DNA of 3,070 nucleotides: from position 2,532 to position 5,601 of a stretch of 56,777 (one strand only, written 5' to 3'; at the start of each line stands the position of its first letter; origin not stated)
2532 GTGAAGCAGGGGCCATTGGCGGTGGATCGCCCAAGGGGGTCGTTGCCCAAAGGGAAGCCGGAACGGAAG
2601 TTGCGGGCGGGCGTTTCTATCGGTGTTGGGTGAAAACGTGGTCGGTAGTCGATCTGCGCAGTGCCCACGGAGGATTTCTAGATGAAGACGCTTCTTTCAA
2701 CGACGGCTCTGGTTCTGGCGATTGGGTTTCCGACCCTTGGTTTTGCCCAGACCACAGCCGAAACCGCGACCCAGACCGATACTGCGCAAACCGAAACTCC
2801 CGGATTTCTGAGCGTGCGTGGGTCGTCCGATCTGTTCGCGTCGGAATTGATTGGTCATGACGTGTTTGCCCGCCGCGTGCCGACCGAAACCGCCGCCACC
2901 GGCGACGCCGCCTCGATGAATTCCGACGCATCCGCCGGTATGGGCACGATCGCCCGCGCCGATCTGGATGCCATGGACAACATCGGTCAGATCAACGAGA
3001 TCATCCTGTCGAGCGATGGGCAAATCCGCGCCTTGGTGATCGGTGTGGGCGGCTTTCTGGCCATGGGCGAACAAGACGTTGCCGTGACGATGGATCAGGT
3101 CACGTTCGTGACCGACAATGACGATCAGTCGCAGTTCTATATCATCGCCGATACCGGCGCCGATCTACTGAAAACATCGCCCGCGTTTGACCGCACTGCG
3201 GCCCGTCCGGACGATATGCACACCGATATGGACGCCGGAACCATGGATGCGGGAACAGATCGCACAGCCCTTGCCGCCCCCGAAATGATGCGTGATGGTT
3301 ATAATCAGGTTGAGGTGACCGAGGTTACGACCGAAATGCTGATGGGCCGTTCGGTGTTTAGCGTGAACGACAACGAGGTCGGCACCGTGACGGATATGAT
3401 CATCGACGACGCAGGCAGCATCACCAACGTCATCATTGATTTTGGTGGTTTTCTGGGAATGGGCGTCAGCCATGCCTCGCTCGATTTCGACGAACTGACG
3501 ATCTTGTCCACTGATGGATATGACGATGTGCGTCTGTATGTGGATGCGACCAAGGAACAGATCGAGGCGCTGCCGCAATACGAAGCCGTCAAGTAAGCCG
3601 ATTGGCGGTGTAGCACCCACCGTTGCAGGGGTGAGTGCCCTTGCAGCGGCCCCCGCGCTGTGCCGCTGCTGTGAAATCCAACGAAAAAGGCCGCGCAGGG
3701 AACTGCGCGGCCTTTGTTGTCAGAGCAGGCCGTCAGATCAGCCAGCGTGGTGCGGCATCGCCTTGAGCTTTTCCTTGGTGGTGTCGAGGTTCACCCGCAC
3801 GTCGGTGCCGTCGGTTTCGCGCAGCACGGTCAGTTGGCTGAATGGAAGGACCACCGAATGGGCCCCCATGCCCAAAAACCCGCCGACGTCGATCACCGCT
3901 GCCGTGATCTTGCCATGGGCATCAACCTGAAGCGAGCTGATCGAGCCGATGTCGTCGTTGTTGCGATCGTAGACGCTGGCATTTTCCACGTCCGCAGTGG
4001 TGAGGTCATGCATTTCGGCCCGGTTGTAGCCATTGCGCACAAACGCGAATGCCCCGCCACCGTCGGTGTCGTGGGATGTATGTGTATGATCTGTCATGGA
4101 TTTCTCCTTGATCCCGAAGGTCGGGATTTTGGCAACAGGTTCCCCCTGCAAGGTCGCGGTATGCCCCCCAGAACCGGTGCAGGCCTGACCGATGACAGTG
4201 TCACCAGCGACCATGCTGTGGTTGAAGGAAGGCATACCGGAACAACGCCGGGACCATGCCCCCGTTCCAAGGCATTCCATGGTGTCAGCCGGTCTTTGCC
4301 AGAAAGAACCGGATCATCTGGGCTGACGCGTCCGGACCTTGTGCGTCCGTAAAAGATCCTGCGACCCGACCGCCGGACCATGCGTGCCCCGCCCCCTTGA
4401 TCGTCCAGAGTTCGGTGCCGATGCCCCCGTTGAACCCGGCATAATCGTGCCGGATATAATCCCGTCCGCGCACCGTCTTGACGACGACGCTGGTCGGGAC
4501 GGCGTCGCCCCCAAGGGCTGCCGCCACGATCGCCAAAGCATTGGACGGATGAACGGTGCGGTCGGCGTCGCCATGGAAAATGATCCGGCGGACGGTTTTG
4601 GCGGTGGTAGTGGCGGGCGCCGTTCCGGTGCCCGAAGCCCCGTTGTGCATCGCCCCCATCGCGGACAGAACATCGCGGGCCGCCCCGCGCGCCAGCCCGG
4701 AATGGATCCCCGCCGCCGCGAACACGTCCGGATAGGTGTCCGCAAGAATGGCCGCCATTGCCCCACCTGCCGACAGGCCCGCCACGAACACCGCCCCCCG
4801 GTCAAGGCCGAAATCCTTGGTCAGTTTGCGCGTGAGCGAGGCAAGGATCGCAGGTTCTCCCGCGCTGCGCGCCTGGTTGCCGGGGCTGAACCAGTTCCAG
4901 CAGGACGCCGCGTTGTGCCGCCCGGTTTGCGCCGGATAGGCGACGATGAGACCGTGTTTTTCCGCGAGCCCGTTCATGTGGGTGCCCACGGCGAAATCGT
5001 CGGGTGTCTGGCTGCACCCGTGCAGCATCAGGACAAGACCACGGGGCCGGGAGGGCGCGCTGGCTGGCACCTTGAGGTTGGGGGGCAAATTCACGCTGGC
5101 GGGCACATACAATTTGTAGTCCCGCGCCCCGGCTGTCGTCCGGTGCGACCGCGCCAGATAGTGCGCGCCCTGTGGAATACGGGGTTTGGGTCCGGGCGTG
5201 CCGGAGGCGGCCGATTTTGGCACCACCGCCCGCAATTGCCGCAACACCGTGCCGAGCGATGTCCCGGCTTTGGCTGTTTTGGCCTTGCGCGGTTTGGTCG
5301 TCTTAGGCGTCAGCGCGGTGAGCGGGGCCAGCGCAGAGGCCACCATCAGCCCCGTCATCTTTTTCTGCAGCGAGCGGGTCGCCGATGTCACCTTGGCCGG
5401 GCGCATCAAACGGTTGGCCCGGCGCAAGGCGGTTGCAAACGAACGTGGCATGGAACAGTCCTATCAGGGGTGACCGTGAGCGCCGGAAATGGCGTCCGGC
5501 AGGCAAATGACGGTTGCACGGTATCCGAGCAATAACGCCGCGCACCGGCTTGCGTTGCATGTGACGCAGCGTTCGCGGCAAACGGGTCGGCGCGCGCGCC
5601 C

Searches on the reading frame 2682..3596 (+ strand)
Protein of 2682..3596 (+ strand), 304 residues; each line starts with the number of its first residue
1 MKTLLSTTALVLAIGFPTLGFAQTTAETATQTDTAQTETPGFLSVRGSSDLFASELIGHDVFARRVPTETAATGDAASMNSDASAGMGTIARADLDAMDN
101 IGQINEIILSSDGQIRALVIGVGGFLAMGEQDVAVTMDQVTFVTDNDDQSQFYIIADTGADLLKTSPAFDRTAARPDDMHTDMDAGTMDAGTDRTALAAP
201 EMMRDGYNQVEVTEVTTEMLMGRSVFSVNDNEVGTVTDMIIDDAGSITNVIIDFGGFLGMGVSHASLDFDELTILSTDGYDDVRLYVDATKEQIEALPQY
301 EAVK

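Call 31: search_protein_families(library=pfam, proteins=[window:2682-3596:+], max_evalue=0.001)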
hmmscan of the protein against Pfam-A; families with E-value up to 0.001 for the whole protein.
window:2682-3596:+ (304 aa): 1 family
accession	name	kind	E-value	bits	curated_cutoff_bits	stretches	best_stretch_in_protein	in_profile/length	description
PF05239.21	PRC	-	1.1e-15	57.8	21.2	2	220-292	9-76/78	PRC-barrel domain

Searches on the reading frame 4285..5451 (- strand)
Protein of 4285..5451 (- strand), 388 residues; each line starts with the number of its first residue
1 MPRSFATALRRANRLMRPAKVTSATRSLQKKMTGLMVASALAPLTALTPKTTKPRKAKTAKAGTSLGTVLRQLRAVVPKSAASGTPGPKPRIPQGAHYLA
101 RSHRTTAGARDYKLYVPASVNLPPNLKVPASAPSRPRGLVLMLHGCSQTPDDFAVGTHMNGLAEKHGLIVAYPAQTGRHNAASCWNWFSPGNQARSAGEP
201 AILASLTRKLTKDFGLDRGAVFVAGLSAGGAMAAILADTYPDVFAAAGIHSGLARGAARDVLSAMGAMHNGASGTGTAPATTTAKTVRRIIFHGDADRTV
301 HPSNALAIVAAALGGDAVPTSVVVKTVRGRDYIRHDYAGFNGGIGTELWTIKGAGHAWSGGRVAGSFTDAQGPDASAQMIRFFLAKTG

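Call 31: search_protein_families(library=pfam, proteins=[window:4285-5451:-], max_evalue=0.001)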
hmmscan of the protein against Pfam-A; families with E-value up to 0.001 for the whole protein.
window:4285-5451:- (388 aa): 3 families
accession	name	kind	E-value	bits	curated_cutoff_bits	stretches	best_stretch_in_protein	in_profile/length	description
PF10503.15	Esterase_PHB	-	2e-34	119.2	23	1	127-308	6-191/219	Esterase PHB depolymerase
PF00756.26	Esterase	-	6.3e-09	36.4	22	1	119-254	11-150/251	Putative esterase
PF00326.27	Peptidase_S9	-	7.4e-08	32.6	22.6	1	191-311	36-169/213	Prolyl oligopeptidase family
